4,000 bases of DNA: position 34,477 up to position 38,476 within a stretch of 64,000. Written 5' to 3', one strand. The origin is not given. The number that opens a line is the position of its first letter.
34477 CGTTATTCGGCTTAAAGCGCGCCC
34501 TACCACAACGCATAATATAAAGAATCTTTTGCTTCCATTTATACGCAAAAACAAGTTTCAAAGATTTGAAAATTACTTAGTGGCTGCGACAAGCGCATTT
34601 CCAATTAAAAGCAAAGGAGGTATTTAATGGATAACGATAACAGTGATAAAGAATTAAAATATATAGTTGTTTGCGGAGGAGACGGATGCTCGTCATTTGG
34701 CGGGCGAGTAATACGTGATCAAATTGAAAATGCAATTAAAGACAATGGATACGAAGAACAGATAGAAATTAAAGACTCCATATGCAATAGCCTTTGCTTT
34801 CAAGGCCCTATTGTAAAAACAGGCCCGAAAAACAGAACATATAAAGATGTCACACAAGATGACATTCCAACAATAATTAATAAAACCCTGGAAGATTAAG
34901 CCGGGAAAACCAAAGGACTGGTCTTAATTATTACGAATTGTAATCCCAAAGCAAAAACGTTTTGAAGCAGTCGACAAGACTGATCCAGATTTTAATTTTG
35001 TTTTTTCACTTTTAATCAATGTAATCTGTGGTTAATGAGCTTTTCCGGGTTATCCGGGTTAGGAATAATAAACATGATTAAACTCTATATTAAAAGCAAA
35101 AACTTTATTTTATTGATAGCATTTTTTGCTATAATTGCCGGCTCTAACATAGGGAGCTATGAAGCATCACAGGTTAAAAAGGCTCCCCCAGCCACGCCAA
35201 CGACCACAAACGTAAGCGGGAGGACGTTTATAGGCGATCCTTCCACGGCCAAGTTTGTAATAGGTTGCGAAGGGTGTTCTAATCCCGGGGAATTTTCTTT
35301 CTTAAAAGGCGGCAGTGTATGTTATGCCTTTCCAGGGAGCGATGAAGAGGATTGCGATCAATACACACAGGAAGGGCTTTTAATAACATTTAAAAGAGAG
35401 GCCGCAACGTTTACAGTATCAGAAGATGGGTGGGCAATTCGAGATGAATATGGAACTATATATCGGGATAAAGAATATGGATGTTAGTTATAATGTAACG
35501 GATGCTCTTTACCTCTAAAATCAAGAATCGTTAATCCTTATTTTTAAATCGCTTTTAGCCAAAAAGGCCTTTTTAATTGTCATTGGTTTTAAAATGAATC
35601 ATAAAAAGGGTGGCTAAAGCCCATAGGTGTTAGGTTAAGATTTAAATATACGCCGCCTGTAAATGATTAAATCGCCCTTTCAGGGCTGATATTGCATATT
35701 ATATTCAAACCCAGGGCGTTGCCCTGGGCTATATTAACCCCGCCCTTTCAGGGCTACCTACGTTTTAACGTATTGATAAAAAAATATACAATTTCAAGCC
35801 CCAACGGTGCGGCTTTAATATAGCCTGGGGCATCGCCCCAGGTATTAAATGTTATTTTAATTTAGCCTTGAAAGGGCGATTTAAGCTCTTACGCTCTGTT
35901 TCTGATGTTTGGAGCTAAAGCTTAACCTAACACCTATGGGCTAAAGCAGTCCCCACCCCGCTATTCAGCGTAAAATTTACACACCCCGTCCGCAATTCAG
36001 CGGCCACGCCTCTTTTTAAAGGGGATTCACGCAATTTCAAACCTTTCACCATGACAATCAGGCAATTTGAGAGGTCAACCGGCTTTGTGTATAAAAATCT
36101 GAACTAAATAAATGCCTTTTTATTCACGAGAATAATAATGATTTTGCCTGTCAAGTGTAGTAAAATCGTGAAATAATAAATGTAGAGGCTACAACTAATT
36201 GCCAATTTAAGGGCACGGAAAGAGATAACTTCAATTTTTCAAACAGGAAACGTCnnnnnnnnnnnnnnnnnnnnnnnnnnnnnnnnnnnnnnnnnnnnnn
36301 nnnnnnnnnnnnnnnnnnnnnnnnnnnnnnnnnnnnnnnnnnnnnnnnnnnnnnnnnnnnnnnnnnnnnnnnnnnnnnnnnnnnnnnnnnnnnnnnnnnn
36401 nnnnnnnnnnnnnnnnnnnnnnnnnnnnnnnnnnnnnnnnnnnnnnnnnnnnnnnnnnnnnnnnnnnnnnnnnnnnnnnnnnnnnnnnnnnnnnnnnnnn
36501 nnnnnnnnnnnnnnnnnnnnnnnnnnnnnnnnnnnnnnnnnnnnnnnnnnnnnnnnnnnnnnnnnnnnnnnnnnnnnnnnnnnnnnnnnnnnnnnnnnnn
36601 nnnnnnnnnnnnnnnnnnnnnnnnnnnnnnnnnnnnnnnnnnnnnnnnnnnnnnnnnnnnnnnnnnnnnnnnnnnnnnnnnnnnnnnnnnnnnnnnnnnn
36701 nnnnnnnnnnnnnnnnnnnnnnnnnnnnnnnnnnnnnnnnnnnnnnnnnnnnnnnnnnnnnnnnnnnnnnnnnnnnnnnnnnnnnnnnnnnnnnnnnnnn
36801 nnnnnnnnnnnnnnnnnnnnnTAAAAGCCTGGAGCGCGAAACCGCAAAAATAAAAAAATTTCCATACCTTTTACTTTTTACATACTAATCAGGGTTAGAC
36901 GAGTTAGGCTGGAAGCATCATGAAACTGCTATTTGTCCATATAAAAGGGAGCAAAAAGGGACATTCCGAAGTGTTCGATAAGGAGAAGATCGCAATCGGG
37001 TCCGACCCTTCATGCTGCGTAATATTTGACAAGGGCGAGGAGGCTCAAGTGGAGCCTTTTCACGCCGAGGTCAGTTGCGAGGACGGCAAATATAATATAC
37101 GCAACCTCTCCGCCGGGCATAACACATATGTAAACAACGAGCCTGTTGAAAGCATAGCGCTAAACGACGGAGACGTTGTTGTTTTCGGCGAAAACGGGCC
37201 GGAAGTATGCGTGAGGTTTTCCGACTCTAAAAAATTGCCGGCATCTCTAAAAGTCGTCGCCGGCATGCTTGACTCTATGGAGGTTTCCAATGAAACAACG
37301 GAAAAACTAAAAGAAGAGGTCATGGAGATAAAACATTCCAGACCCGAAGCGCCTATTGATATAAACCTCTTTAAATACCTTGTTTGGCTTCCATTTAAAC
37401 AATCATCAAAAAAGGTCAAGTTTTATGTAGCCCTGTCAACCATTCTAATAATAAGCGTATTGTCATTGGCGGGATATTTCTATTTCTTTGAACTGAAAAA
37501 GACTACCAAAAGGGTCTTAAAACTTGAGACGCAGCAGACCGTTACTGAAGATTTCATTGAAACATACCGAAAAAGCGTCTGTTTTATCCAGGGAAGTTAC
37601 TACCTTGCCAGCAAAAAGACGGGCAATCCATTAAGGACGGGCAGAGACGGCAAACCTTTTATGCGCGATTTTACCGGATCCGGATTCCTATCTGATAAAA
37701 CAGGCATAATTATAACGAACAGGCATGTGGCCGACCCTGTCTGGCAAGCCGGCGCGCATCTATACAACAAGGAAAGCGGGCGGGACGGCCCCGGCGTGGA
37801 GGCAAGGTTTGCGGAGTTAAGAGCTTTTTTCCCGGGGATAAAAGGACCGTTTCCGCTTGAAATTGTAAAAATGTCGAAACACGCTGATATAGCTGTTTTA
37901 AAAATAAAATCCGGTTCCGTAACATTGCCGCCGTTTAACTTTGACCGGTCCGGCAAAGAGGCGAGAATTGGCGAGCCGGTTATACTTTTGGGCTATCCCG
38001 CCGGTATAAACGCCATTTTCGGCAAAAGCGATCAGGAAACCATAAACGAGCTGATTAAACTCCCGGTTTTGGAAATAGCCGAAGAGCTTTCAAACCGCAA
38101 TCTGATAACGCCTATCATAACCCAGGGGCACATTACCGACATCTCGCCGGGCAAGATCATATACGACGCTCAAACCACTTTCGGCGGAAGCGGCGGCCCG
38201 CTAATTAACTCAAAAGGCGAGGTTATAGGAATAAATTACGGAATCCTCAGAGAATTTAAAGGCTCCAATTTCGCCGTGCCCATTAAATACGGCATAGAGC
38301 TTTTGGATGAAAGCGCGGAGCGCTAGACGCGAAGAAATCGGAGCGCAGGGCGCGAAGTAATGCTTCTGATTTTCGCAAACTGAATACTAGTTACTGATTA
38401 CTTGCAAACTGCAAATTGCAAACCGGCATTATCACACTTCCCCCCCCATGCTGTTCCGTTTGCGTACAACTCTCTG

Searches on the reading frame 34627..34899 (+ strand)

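Call 76: search_protein_families(library=pfam, proteins=[window:34627-34899:+], max_evalue=0.01)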
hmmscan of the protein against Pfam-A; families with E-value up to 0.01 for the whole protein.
window:34627-34899:+ (90 aa): 1 family
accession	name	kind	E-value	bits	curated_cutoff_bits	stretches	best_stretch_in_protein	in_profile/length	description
PF01257.25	2Fe-2S_thioredx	-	0.00014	22.1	24.8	1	12-86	67-143/145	Thioredoxin-like [2Fe-2S] ferredoxin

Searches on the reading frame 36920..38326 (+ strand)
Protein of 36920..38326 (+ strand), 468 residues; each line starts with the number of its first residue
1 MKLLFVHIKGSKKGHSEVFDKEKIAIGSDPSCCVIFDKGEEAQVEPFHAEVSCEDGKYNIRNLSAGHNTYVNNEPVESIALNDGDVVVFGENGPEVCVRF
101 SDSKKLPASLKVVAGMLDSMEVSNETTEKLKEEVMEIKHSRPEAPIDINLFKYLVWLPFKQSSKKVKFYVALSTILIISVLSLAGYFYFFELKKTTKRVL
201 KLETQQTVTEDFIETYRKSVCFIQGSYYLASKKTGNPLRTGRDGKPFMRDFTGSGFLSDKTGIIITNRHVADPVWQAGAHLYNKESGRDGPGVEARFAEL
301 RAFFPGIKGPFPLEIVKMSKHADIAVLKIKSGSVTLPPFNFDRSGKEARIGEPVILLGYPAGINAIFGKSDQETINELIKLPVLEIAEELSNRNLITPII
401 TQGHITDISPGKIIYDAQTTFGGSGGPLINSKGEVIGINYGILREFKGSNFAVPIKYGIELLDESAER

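Call 76: search_protein_families(library=pfam, proteins=[window:36920-38326:+], max_evalue=0.01)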
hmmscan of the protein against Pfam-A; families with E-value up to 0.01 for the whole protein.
window:36920-38326:+ (468 aa): 4 families
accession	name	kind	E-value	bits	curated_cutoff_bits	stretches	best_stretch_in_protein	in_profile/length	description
PF13365.12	Trypsin_2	-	4.1e-20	73.4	27.6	1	253-438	1-144/144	Trypsin-like peptidase domain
PF00498.31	FHA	-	2.7e-11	44.2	20.7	1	25-90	2-67/67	FHA domain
PF00089.32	Trypsin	-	3.4e-09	37.3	20.6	1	254-450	28-206/220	Trypsin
PF16697.10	Yop-YscD_cpl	-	2.8e-07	31.2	33.2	1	8-90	3-84/94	Inner membrane component of T3SS, cytoplasmic domain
